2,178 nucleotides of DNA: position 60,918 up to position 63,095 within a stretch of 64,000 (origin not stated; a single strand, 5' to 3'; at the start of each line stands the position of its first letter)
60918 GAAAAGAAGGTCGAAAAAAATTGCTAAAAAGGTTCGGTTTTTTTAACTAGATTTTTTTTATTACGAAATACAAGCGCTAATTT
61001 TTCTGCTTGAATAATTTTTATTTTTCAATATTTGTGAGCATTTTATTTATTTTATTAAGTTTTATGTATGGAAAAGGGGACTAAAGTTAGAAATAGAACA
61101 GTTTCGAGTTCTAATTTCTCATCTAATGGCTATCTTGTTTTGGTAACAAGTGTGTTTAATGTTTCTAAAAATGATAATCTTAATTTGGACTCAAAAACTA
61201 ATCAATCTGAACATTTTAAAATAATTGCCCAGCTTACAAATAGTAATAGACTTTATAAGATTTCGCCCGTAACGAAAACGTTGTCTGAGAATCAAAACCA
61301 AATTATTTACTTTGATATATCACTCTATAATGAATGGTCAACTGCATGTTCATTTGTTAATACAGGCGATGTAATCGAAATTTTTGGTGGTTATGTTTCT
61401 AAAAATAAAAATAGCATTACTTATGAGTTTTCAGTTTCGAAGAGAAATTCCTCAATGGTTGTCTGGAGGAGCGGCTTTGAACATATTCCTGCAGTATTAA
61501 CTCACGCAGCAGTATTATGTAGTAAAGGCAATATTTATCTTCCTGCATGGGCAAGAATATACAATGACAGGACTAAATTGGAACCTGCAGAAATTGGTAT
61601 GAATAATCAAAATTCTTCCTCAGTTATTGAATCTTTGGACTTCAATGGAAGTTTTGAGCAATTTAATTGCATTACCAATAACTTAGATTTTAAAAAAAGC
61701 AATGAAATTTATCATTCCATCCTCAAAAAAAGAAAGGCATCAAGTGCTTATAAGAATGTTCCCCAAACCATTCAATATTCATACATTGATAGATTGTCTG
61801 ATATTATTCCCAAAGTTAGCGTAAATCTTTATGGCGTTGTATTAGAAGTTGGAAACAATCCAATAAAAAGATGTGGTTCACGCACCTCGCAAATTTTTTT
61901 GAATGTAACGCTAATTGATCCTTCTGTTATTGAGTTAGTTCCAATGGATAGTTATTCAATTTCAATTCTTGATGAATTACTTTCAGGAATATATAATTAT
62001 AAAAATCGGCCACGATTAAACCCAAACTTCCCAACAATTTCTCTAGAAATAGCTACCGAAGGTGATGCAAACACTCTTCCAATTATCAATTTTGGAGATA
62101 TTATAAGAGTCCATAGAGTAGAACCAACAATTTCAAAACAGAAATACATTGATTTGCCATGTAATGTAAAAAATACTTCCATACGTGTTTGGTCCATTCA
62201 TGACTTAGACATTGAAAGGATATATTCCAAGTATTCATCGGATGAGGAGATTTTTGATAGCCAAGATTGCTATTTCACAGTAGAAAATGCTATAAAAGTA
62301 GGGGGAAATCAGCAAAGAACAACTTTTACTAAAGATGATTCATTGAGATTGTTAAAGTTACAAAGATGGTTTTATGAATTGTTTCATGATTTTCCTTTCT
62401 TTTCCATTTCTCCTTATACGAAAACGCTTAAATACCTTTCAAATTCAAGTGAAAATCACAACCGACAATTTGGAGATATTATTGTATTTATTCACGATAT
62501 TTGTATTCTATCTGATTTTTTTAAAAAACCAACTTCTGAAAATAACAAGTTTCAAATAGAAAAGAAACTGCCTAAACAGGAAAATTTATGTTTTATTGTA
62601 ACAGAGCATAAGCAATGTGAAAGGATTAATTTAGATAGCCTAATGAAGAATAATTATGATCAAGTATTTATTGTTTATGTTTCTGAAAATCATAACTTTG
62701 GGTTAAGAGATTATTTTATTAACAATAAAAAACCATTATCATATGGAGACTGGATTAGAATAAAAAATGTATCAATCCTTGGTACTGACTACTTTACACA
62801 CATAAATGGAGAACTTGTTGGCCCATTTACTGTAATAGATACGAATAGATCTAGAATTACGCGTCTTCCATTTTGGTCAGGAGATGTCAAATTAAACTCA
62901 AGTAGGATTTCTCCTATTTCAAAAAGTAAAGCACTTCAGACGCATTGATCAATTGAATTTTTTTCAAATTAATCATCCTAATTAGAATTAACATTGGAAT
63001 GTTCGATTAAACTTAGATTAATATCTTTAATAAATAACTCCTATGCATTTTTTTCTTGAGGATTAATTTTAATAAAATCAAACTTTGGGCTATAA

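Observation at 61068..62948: POT1-like telomere end-binding OB-fold protein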

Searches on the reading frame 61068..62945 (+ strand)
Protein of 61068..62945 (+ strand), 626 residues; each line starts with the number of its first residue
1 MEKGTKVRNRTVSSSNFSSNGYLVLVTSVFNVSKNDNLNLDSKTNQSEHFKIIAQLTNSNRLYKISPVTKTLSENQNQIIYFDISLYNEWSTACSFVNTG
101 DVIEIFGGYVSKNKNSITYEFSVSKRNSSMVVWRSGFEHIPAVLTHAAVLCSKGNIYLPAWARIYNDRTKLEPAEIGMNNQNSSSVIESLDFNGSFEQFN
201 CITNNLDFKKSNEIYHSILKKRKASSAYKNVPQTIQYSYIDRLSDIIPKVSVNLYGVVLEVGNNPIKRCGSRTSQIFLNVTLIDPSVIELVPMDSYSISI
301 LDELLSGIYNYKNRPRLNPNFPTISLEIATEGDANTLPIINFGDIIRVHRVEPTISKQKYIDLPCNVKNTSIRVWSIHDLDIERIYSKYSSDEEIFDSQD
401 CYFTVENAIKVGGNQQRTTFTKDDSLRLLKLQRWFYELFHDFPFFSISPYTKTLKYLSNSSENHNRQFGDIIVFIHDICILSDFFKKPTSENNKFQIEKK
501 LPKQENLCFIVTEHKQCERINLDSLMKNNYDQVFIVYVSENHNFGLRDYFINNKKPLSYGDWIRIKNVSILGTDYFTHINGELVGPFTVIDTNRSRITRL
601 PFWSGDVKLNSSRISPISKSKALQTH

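Call 3: search_protein_families(library=pfam, proteins=[window:61068-62945:+], max_evalue=10)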
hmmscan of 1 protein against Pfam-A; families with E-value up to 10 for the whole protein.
window:61068-62945:+ (626 aa): 1 family
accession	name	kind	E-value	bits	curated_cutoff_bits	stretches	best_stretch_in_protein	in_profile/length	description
PF12827.12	Peroxin-22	-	0.0088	16.3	26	1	498-544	4-50/110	Peroxisomal biogenesis protein family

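Call 4: search_solved_structures(query=window:61068-62945:+, max_evalue=10, show_alignments=3)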
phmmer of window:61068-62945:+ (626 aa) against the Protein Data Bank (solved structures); distinct sequences matched with E-value up to 10: 1.
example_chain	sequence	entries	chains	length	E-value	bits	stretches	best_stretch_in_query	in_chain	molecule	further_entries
6nu2_S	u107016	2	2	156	1.3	10.7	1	523-588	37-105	39S ribosomal protein L21, mitochondrial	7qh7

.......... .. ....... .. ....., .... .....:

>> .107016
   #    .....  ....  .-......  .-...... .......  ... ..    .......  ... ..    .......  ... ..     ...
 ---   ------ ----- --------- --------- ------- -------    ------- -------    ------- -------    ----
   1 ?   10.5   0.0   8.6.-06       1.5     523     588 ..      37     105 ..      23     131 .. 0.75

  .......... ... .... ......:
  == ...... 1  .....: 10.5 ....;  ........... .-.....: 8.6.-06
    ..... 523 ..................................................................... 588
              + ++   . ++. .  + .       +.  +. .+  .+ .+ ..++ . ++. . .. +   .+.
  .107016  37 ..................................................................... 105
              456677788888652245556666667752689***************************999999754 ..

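Call 5: find_homologous_proteins(query=window:61068-62945:+, max_evalue=0.001)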
Query window:61068-62945:+ (626 aa): 10 proteins with E <= 0.001 among 8000 candidates.
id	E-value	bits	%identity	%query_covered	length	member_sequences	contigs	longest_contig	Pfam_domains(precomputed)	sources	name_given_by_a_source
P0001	0.0e+0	1412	100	100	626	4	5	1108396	-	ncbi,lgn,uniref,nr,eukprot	ncbi:hypothetical protein [Cryptosporidium parvum Iowa II]|uniref:Telomeric single stranded DNA bind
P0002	0.0e+0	1177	85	99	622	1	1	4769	-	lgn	-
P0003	0.0e+0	1164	84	99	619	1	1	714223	-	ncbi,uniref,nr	ncbi:uncharacterized protein cubi_01425 [Cryptosporidium ubiquitum]|uniref:Telomeric single stranded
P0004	0.0e+0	1074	78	99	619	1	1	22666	-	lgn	-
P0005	0.0e+0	1060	77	99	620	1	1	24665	-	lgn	-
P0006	4.8e-293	991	72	99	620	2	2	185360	-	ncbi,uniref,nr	ncbi:hypothetical protein OIY81_976 [Cryptosporidium canis]|uniref:Telomeric single stranded DNA bin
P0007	4.0e-277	939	69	99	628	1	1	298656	-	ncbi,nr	ncbi:Nucleic acid-binding OB-fold-containing protein [Cryptosporidium felis]|nr:Nucleic acid-binding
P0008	1.9e-207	709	52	100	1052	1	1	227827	PF07767.17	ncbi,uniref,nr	ncbi:hypothetical protein FG386_000744 [Cryptosporidium ryanae]|uniref:uncharacterized protein n=1 T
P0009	5.0e-198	678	50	99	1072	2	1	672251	PF07767.17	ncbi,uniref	ncbi:hypothetical protein RS030_193009 [Cryptosporidium xiaoi]|uniref:Ribosome biogenesis protein NO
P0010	4.2e-172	592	46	99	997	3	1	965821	-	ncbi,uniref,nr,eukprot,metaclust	ncbi:uncharacterized protein CMU_017700 [Cryptosporidium muris RN66]|uniref:Telomeric single strande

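Call 6: list_cluster_members(proteins=[P0001, P0010, P0009])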
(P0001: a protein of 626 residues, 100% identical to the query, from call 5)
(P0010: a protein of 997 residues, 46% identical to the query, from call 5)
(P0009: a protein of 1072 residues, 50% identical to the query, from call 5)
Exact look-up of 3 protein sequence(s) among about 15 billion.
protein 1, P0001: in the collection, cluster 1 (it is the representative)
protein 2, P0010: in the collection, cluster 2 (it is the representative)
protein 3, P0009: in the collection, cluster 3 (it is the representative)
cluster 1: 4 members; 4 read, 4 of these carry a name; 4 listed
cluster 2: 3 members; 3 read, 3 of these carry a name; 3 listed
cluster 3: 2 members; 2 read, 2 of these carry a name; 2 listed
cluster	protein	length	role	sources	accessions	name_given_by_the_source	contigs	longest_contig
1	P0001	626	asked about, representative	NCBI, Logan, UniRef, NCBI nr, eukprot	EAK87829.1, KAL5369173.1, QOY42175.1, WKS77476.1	hypothetical protein [Cryptosporidium parvum Iowa II] | Telomeric single stranded DNA binding POT1/Cdc13 domain-containing protein n=2 ... | QOY42175.1 hypothetical protein CPATCC_001788 [Cryptosporidium parvum]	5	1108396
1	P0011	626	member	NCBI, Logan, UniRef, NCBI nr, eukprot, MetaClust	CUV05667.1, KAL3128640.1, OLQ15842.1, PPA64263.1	unnamed protein product [Cryptosporidium hominis] | Nucleic acid-binding OB-fold-containing protein n=1 Tax=Cryptosporidium hominis ... | hypothetical protein [Cryptosporidium hominis TU502]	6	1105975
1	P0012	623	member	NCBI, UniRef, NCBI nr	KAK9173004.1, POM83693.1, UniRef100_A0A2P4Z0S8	hypothetical protein CmeUKMEL1_08670 [Cryptosporidium meleagridis] | Telomeric single stranded DNA binding POT1/Cdc13 domain-containing protein n=1 ...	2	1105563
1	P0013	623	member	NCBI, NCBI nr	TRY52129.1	Nucleic acid-binding OB-fold-containing protein [Cryptosporidium tyzzeri]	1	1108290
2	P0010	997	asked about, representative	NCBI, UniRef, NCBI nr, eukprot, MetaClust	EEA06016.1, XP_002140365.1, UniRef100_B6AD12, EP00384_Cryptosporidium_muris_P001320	uncharacterized protein CMU_017700 [Cryptosporidium muris RN66] | Telomeric single stranded DNA binding POT1/Cdc13 domain-containing protein n=1 ... | XP_002140365.1 hypothetical protein [Cryptosporidium muris RN66]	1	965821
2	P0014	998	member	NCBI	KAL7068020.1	hypothetical protein ACR3K2_14520 [Cryptosporidium serpentis]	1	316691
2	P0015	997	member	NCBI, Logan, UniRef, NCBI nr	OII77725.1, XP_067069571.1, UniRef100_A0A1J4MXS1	hypothetical protein cand_015410 [Cryptosporidium andersoni] | Telomeric single stranded DNA binding POT1/Cdc13 domain-containing protein n=1 ...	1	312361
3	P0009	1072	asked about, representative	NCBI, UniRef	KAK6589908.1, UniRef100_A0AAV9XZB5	hypothetical protein RS030_193009 [Cryptosporidium xiaoi] | Ribosome biogenesis protein NOP53 n=1 Tax=Cryptosporidium xiaoi TaxID=659607 ...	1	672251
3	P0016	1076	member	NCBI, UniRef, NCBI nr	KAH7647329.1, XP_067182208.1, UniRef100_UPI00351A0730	hypothetical protein FG379_002996 [Cryptosporidium bovis] | uncharacterized protein n=1 Tax=Cryptosporidium bovis TaxID=310047 RepID=UPI00351A0730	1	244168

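Call 9: search_solved_structures(query=A1, max_evalue=10, show_alignments=4)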
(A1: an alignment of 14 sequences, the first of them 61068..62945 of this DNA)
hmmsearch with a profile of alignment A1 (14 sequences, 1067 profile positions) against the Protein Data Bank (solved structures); distinct sequences matched with E-value up to 10: 2.
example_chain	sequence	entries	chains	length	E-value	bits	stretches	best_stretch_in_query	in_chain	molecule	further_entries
2e8g_A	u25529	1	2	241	2.5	9.3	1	193-287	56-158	Hypothetical protein PH0536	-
8pv1_Ce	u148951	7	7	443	5.9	8.1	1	221-332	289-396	Ribosome biogenesis protein NOP53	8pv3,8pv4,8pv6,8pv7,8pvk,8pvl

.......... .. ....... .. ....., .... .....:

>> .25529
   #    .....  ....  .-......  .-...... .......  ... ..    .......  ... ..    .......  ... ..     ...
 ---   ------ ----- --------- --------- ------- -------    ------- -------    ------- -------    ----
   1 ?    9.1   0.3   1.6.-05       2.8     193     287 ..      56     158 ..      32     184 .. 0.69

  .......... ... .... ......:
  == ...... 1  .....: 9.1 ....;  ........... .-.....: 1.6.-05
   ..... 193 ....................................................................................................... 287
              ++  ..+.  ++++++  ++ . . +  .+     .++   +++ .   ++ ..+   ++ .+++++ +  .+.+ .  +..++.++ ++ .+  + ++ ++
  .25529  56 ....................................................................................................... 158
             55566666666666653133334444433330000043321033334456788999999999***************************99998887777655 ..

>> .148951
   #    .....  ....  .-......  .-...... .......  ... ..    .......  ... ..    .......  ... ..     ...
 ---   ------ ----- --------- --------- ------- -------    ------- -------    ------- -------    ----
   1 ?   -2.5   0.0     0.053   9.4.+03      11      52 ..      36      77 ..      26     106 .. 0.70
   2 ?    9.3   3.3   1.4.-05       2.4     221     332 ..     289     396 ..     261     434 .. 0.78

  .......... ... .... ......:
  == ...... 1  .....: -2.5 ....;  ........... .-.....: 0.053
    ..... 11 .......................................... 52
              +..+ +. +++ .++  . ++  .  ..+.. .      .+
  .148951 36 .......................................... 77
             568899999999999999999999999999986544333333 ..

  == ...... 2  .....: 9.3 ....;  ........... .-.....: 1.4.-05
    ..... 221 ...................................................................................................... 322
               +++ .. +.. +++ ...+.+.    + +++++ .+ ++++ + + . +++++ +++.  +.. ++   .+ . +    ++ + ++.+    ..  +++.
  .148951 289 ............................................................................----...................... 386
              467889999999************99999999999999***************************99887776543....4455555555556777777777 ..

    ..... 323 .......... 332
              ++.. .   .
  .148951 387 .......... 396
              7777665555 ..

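Call 10: search_protein_families(library=pfam, alignment_id=A1, max_evalue=1)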
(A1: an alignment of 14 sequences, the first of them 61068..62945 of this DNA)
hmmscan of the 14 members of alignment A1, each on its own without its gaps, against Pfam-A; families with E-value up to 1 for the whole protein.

A. member 1, window:61068-62945:+ (626 aa): 1 family
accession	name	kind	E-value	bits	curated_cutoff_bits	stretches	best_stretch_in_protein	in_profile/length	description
PF12827.12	Peroxin-22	-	0.0088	16.3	26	1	498-544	4-50/110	Peroxisomal biogenesis protein family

B. families by the number of members that match (of 14 scanned): 4 families
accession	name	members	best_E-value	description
PF07767.16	Nop53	3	2.3e-08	Nop53 (60S ribosomal biogenesis)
PF03876.22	SHS2_Rpb7-N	3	0.11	SHS2 domain found in N terminus of Rpb7p/Rpc25p/MJ0397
PF12827.12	Peroxin-22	2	0.0088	Peroxisomal biogenesis protein family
PF16686.11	POT1PC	2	0.014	ssDNA-binding domain of telomere protection protein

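Call 15: search_solved_structures(query=A2, max_evalue=10, show_alignments=5)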
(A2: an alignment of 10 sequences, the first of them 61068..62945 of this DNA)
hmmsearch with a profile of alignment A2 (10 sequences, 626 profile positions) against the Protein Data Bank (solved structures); distinct sequences matched with E-value up to 10: 1.
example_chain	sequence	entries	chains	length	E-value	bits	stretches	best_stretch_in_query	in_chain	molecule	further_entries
6nu2_S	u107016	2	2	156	1.3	10.7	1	526-592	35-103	39S ribosomal protein L21, mitochondrial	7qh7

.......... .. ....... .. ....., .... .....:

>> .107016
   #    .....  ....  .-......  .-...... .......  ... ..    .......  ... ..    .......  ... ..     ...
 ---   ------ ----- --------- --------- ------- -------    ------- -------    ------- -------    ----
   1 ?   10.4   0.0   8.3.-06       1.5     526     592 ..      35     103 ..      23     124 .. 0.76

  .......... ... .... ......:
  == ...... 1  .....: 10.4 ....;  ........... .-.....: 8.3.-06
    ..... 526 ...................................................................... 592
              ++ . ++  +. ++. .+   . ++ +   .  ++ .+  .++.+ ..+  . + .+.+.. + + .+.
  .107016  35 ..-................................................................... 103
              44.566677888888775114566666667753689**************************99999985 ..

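Call 16: search_protein_families(library=pfam, proteins=[P0010], max_evalue=10)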
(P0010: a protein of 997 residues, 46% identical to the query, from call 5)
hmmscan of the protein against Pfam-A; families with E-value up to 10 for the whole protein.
P0010 (997 aa): 1 family
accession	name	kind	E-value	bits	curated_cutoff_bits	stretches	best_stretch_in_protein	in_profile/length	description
PF03876.22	SHS2_Rpb7-N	-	0.11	13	24.8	1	470-492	28-49/57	SHS2 domain found in N terminus of Rpb7p/Rpc25p/MJ0397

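Call 25: predict_structure(alignment_id=A2)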
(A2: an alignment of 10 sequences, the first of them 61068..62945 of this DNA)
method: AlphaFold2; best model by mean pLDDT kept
length: 626 residues; sequences in the alignment: 10
mean_pLDDT: 51.2   pTM: 0.35
mean pLDDT of the five models: 51.2, 51.0, 47.9, 46.4, 45.5
residues with pLDDT >= 90: 2; 70-90: 163; 50-70: 135; < 50: 326
segments of 3 or more residues with pLDDT < 50: 1-18, 34-45, 158-160, 162-381, 400-421, 439-448, 490-502, 601-626
pLDDT, mean of each block of 10 residues (from residue 1): 28 34 85 41 52 80 65 63 85 79 80 78 73 66 67 52 40 25 24 23 24 24 25 25 25 32 28 41 35 31 32 35 41 40 37 27 27 31 58 60 34 32 54 53 42 70 64 81 71 43 72 70 76 80 66 67 79 78 81 73 37 43 35
secondary structure, 60 per line:
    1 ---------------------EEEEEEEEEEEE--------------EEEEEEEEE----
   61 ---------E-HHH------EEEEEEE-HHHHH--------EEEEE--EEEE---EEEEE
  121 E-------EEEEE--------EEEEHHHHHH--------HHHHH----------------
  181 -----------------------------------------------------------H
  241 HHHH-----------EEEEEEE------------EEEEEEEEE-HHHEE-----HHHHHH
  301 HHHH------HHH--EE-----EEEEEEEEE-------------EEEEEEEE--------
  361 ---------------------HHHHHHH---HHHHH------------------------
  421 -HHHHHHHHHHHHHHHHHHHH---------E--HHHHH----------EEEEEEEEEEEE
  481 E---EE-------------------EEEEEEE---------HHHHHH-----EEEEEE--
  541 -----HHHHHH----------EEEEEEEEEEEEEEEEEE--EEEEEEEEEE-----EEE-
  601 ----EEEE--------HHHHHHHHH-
elements in order: E22-33 E48-56 E81-87 H89-93 E102-106 E109-112 E116-121 E129-133 E142-145 H146-151 H160-164 H240-244 E256-262 E275-283 H295-304 E323-331 E345-352 H382-388 H392-396 H422-441 H454-458 E469-481 E506-512 H522-527 E533-538 H546-551 E562-579 E582-591 E597-599 E605-608 H617-625

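Call 26: search_protein_representatives(alignment_id=A2)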
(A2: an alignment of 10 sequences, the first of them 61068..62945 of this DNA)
Query: 10 sequences, 626 profile positions. Proteins with E-value up to 0.001 (for the whole library): 6; up to 1e-10: 5; up to 1e-30: 3. The best 6 are listed.
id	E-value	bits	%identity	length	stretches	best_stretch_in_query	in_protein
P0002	0.0e+00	1181.7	-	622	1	1-626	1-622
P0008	0.0e+00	1090.1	-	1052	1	1-626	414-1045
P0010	0.0e+00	1014.5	-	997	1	1-626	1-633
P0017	2.6e-18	82.3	-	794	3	406-614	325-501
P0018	4.1e-11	58.6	-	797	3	328-377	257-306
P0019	9.4e-06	40.9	-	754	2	325-476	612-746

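Call 28: search_protein_families(library=pfam, proteins=[P0017, P0018, P0019], max_evalue=1)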
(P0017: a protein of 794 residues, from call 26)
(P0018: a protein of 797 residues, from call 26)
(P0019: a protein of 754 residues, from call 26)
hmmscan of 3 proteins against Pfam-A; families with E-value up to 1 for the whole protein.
P0017 (794 aa): 0 families

P0018 (797 aa): 4 families
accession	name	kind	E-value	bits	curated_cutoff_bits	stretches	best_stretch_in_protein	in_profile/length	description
PF02765.23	POT1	-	0.00098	19.4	29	1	192-300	1-100/140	Telomeric single stranded DNA binding POT1/CDC13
PF15508.11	NAAA-beta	-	0.019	15.8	27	1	81-98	10-27/63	beta subunit of N-acylethanolamine-hydrolyzing acid amidase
PF24455.1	DUF7571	-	0.14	12.9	27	1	648-681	38-71/89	Family of unknown function (DUF7571)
PF09723.15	Zn_ribbon_8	-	0.34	11.4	34.4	0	655-680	8-34/41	Zinc ribbon domain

P0019 (754 aa): 0 families

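Call 29: list_cluster_members(proteins=[P0017, P0018, P0019])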
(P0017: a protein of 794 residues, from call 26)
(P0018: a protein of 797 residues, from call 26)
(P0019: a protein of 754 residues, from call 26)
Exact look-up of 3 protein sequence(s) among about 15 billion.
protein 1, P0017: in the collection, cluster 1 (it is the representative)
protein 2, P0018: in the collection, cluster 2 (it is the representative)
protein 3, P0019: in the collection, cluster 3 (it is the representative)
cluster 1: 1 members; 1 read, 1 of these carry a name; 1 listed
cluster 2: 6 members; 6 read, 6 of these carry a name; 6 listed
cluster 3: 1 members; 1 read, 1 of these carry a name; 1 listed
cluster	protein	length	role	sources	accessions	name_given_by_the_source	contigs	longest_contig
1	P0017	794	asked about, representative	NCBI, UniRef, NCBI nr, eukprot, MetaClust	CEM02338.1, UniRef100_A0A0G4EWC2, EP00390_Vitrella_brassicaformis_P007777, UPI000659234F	unnamed protein product [Vitrella brassicaformis CCMP3155] | Telomeric single stranded DNA binding POT1/Cdc13 domain-containing protein n=2 ... | CEM02338.1 unnamed protein product [Vitrella brassicaformis CCMP3155]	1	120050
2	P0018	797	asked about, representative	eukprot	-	GHVT01072669.1.p1 GENE.GHVT01072669.1~~GHVT01072669.1.p1 ORF type:complete len:798 ...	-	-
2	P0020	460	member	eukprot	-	GHVT01072680.1.p2 GENE.GHVT01072680.1~~GHVT01072680.1.p2 ORF type:complete len:461 ...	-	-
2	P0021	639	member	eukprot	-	GHVT01072668.1.p1 GENE.GHVT01072668.1~~GHVT01072668.1.p1 ORF type:complete len:640 ...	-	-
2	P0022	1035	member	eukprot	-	GHVT01072676.1.p1 GENE.GHVT01072676.1~~GHVT01072676.1.p1 ORF type:complete len:1036 ...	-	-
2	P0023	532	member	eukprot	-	GHVT01072670.1.p1 GENE.GHVT01072670.1~~GHVT01072670.1.p1 ORF type:complete len:533 ...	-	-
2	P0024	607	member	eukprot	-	GHVT01072675.1.p1 GENE.GHVT01072675.1~~GHVT01072675.1.p1 ORF type:complete len:608 ...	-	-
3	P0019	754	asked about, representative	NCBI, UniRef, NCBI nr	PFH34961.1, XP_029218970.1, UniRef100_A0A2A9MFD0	hypothetical protein BESB_058480 [Besnoitia besnoiti] | Uncharacterized protein n=1 Tax=Besnoitia besnoiti TaxID=94643 RepID=A0A2A9MFD0_BESBE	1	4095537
